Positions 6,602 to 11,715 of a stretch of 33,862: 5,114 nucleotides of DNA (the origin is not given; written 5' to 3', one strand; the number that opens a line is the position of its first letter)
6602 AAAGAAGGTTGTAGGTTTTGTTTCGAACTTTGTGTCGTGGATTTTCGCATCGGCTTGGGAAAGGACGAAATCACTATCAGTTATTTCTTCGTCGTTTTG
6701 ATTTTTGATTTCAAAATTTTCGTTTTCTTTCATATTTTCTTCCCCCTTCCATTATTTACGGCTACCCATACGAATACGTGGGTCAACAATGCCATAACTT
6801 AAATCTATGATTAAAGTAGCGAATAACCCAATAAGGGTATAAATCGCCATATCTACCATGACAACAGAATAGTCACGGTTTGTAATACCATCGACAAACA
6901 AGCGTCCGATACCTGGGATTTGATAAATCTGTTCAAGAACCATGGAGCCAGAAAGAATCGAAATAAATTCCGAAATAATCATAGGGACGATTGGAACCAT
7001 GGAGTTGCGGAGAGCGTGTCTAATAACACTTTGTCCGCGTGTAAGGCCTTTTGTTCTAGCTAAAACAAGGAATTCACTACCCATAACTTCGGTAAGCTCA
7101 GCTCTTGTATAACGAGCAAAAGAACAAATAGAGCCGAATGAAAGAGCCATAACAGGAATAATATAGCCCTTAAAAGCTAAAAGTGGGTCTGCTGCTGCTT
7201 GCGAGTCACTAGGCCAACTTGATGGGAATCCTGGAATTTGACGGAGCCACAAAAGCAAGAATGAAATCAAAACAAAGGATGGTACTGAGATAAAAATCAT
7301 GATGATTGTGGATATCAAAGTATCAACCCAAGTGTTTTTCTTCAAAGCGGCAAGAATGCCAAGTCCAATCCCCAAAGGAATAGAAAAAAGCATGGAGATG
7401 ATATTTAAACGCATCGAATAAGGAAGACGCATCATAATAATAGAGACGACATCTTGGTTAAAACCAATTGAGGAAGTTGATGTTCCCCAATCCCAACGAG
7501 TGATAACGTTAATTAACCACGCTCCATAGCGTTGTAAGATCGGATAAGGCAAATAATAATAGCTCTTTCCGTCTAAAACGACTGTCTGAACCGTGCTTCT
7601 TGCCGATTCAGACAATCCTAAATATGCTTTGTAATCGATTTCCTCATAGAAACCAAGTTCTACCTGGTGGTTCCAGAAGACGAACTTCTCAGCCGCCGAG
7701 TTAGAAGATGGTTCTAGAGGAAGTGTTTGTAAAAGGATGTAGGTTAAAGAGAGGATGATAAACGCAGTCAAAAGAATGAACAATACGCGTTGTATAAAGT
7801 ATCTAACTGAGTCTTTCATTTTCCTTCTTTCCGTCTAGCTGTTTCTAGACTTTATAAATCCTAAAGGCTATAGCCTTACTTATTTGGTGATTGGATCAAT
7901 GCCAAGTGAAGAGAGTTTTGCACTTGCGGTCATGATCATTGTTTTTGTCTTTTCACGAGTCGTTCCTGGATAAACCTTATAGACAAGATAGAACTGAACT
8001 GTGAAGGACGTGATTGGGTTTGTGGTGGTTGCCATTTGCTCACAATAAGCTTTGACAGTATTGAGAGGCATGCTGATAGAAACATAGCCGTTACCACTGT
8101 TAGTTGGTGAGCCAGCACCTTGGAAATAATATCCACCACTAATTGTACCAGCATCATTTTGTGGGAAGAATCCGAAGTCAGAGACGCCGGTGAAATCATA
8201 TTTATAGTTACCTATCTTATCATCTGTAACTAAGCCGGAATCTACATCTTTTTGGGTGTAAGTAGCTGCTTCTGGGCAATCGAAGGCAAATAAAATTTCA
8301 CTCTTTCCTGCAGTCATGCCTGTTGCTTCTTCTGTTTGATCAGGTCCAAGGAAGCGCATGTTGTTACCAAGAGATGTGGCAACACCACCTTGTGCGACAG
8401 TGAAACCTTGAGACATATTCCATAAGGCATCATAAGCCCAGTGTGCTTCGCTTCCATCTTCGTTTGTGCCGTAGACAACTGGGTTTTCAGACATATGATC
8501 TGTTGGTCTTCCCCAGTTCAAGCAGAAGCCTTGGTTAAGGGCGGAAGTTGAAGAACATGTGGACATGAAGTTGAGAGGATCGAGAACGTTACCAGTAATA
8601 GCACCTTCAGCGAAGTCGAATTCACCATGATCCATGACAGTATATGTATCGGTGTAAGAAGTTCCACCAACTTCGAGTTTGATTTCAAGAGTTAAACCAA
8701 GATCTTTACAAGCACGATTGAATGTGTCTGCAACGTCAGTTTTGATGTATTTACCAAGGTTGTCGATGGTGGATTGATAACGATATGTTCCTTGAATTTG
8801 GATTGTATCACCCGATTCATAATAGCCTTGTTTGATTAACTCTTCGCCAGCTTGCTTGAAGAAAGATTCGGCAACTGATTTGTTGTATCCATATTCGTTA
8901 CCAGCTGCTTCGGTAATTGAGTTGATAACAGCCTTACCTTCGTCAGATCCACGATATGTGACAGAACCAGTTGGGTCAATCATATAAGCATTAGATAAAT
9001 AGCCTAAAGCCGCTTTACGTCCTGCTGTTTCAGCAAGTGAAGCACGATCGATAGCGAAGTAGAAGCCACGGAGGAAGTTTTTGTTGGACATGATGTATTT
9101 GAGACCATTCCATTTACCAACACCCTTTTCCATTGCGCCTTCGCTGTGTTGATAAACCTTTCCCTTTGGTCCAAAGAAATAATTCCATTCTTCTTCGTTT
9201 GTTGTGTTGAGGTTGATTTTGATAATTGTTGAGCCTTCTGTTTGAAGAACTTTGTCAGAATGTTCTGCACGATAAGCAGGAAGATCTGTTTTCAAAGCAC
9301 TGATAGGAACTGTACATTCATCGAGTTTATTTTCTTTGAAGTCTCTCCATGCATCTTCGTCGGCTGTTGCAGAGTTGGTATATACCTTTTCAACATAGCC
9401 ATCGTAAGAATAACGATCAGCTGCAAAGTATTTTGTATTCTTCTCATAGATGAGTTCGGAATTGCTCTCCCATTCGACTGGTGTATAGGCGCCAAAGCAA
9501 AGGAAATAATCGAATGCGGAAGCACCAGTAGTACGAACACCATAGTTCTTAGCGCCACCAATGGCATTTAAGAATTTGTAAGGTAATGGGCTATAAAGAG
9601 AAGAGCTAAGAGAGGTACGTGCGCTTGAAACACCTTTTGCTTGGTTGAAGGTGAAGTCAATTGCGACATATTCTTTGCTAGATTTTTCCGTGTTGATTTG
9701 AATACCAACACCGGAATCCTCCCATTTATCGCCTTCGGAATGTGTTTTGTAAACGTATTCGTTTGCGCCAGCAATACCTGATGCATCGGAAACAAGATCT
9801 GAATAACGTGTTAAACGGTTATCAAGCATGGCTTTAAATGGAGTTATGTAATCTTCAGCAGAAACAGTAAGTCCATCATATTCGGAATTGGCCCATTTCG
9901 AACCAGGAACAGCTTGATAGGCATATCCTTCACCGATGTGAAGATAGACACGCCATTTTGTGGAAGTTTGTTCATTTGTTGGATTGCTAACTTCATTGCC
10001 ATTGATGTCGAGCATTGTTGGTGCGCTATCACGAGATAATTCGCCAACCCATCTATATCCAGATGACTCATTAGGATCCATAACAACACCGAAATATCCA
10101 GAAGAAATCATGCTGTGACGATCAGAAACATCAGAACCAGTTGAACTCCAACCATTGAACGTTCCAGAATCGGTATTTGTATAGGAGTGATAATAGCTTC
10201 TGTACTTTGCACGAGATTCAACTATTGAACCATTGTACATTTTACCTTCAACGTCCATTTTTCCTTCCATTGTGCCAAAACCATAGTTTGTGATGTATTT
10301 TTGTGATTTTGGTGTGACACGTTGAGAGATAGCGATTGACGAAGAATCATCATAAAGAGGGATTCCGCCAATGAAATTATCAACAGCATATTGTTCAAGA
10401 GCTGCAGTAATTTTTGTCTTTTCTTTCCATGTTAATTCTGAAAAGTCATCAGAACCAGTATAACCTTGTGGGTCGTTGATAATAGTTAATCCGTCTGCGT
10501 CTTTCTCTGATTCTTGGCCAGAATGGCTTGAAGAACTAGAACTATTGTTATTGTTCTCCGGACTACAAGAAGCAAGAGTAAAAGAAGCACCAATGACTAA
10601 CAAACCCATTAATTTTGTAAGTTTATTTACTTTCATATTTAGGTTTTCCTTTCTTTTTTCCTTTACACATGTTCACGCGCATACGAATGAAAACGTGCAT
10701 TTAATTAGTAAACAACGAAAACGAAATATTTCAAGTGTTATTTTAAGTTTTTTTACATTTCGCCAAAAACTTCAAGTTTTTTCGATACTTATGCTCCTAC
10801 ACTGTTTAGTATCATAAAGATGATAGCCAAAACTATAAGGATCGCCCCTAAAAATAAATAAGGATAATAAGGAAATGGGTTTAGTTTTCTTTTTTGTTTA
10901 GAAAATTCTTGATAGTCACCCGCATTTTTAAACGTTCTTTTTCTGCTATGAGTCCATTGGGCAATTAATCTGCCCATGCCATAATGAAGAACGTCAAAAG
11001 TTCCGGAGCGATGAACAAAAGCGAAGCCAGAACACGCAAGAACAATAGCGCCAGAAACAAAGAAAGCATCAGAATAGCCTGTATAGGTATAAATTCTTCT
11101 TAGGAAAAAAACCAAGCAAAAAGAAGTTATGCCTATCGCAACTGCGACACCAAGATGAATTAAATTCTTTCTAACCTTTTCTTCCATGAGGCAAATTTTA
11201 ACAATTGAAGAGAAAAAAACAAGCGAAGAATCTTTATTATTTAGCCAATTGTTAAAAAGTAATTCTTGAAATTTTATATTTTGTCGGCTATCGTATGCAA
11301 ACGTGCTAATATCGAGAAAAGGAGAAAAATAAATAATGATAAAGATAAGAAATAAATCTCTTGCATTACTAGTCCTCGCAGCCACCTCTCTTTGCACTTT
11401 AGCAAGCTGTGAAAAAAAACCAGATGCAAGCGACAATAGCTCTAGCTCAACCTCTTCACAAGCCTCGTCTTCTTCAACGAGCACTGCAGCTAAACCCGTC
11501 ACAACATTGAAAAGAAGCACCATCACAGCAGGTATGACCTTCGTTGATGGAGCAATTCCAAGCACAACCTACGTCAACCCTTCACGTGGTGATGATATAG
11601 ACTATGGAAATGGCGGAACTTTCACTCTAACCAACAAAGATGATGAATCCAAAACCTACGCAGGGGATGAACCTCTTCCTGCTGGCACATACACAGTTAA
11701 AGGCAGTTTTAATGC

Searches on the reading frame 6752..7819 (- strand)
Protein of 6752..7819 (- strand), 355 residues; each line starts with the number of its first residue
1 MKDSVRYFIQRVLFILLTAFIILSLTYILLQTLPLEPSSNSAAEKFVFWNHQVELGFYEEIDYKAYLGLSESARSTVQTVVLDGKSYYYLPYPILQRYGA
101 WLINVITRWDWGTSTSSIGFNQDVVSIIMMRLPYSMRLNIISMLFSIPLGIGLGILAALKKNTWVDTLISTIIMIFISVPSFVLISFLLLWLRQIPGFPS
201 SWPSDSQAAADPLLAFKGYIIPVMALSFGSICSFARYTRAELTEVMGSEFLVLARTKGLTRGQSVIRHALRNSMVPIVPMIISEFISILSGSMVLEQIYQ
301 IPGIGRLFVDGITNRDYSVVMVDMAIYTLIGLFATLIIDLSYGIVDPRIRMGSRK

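Call 59: search_protein_families(library=pfam, proteins=[window:6752-7819:-], max_evalue=0.00001)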
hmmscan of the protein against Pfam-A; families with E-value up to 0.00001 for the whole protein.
window:6752-7819:- (355 aa): 1 family
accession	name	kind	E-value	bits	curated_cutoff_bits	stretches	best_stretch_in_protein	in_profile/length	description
PF00528.27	BPD_transp_1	-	4.3e-37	128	26.4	1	150-350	1-183/184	Binding-protein-dependent transport system inner membrane component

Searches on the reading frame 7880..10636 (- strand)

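Call 59: search_protein_families(library=pfam, proteins=[window:7880-10636:-], max_evalue=0.00001)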
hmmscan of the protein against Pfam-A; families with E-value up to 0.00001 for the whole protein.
window:7880-10636:- (918 aa): 1 family
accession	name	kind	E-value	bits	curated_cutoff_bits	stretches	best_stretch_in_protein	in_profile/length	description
PF00496.27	SBP_bac_5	-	4.5e-14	52.8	32.4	1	254-698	31-364/368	Bacterial extracellular solute-binding proteins, family 5 Middle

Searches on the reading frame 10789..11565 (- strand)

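Call 61: search_protein_families(library=pfam, proteins=[window:10789-11565:-], max_evalue=0.001)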
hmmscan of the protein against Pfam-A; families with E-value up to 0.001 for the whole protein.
window:10789-11565:- (258 aa): 1 family
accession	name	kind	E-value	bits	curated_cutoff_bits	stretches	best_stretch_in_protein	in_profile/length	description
PF13038.11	DUF3899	-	1.6e-12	48.1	23.4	1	166-251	2-87/88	Domain of unknown function (DUF3899)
